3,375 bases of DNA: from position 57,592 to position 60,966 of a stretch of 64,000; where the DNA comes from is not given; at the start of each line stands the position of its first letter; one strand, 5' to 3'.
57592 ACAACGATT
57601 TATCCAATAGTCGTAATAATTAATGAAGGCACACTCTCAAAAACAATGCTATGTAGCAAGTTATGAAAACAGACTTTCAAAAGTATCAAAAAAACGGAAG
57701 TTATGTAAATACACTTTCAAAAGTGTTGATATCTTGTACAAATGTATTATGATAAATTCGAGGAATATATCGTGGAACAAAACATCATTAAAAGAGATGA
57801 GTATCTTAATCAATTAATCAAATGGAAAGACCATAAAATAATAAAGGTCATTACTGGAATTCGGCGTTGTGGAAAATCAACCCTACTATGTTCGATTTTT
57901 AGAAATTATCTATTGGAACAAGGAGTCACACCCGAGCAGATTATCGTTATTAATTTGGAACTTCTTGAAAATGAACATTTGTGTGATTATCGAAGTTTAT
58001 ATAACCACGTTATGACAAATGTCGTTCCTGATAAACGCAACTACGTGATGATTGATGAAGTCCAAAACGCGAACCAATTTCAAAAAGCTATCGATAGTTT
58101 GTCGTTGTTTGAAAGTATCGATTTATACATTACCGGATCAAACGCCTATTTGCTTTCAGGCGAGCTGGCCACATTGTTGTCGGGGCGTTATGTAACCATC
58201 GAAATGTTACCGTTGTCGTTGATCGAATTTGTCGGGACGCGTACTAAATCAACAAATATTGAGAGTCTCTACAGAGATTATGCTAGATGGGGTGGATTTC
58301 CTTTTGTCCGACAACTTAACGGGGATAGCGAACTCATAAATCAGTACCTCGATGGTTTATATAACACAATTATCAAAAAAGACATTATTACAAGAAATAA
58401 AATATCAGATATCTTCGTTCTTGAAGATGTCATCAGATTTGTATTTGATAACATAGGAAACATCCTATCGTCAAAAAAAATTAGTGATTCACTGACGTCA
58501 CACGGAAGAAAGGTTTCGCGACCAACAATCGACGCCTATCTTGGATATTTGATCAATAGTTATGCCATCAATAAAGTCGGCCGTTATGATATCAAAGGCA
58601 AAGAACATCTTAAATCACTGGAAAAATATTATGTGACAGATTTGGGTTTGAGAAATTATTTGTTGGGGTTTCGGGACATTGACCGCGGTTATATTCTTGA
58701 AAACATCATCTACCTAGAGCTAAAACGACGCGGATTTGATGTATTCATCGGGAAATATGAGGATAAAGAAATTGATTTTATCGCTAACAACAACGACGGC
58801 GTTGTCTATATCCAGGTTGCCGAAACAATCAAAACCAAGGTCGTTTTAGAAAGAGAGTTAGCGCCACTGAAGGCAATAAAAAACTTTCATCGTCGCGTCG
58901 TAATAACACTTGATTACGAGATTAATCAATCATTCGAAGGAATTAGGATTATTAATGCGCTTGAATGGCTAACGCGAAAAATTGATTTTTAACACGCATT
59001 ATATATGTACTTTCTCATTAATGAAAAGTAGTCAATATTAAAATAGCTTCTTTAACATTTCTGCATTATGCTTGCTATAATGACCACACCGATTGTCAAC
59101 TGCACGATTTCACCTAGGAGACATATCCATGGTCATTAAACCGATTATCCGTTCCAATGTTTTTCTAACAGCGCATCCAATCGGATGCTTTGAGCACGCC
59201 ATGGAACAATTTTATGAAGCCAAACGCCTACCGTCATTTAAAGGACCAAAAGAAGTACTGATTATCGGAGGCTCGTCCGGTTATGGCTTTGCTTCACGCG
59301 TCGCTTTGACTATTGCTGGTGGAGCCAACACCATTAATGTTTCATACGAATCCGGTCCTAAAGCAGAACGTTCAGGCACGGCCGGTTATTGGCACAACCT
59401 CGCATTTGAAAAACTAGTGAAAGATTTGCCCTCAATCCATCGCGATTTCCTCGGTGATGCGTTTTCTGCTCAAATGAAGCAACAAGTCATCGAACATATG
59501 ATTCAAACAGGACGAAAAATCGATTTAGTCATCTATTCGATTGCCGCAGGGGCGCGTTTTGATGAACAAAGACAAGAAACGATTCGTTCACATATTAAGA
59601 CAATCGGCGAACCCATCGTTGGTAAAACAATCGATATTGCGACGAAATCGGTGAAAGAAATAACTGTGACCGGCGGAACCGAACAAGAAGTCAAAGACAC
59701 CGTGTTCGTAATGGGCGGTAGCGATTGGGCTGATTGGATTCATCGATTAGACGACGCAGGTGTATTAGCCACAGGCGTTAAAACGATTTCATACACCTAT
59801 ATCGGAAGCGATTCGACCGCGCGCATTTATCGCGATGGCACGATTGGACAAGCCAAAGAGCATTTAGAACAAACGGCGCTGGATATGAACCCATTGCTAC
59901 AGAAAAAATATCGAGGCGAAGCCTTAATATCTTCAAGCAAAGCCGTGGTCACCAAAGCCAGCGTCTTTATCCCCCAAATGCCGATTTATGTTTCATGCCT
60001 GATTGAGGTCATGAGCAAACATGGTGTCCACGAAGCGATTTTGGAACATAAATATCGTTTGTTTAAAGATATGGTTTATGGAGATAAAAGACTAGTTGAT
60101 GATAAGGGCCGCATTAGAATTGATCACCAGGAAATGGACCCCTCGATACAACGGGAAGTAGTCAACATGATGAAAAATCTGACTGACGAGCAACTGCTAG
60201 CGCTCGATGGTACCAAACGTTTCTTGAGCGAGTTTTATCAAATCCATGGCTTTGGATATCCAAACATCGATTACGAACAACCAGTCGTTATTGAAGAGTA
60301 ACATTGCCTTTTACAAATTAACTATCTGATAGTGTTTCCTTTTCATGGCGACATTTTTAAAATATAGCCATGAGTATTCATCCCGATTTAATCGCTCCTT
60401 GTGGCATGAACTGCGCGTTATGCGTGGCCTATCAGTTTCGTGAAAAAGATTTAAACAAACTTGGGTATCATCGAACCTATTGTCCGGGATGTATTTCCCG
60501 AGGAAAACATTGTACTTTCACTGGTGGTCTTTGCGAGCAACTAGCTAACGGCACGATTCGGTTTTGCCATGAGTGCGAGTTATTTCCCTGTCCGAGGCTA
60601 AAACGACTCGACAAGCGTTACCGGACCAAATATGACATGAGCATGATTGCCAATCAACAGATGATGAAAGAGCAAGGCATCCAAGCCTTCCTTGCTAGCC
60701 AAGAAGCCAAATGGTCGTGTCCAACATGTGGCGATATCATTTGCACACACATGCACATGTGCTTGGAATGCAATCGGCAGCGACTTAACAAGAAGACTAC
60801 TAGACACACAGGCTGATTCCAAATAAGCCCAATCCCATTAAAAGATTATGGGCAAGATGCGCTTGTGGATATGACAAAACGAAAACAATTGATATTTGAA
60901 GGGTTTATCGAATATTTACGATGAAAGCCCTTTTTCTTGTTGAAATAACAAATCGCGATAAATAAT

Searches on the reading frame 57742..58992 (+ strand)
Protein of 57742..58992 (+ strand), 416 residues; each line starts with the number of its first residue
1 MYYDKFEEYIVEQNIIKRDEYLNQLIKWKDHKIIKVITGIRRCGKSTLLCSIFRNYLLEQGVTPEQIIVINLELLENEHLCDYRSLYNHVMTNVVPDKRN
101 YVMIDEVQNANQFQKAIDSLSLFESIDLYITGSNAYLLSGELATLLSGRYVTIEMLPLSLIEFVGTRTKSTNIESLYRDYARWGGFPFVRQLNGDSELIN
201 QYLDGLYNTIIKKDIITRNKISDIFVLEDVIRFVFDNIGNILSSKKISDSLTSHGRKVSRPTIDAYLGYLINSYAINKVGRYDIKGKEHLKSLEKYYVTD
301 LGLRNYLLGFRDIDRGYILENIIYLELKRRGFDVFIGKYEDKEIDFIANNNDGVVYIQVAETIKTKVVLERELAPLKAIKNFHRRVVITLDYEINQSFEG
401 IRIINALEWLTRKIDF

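Call 7: search_protein_families(library=ncbifam, proteins=[window:57742-58992:+])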
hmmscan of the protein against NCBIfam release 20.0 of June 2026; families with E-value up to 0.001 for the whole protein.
window:57742-58992:+ (416 aa): 0 families

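Call 8: search_protein_families(library=pfam, proteins=[window:57742-58992:+])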
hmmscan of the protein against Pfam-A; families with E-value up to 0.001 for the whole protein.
window:57742-58992:+ (416 aa): 3 families
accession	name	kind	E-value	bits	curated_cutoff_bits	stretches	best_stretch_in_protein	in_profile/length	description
PF13173.12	AAA_14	-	1.9e-30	106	27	1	34-163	4-128/129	AAA domain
PF13635.12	DUF4143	-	2.2e-18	66.9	28.1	1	213-359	2-157/160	Domain of unknown function (DUF4143)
PF17949.7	PND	-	0.00032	21.4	23.6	0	344-400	39-94/125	FANCM pseudonuclease domain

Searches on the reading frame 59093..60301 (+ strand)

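Call 7: search_protein_families(library=ncbifam, proteins=[window:59093-60301:+])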
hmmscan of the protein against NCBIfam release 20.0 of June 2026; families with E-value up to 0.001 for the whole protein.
window:59093-60301:+ (402 aa): 2 families
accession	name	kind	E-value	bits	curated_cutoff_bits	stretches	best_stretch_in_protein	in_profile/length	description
NF010177.0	PRK13656.1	subfamily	8.1e-141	469.3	403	1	13-400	1-390/398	enoyl-[acyl-carrier-protein] reductase FabV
NF043048.1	EnoyACPredFabV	equivalog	2.3e-117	392.1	400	1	13-398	1-386/395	enoyl-ACP reductase FabV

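Call 8: search_protein_families(library=pfam, proteins=[window:59093-60301:+])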
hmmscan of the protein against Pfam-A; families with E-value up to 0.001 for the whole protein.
window:59093-60301:+ (402 aa): 3 families
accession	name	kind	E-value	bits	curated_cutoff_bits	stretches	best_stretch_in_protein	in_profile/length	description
PF12241.14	Enoyl_reductase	-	7.7e-85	284.5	22.1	1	93-329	1-236/236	Trans-2-enoyl-CoA reductase catalytic region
PF12242.14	Eno-Rase_NADH_b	-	1.9e-25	88.8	23.4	1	14-90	1-78/79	NAD(P)H binding domain of trans-2-enoyl-CoA reductase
PF07055.18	Eno-Rase_FAD_bd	-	9e-20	71.2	25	1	335-398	1-64/64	Enoyl reductase FAD binding domain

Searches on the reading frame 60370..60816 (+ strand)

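Call 7: search_protein_families(library=ncbifam, proteins=[window:60370-60816:+])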
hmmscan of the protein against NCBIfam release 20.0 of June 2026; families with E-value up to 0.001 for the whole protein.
window:60370-60816:+ (148 aa): 0 families

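Call 8: search_protein_families(library=pfam, proteins=[window:60370-60816:+])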
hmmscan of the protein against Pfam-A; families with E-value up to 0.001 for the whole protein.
window:60370-60816:+ (148 aa): 1 family
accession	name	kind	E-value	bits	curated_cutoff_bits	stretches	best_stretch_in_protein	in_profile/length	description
PF12675.12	DUF3795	-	3.1e-08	34.4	22.6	1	8-78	2-82/83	Protein of unknown function (DUF3795)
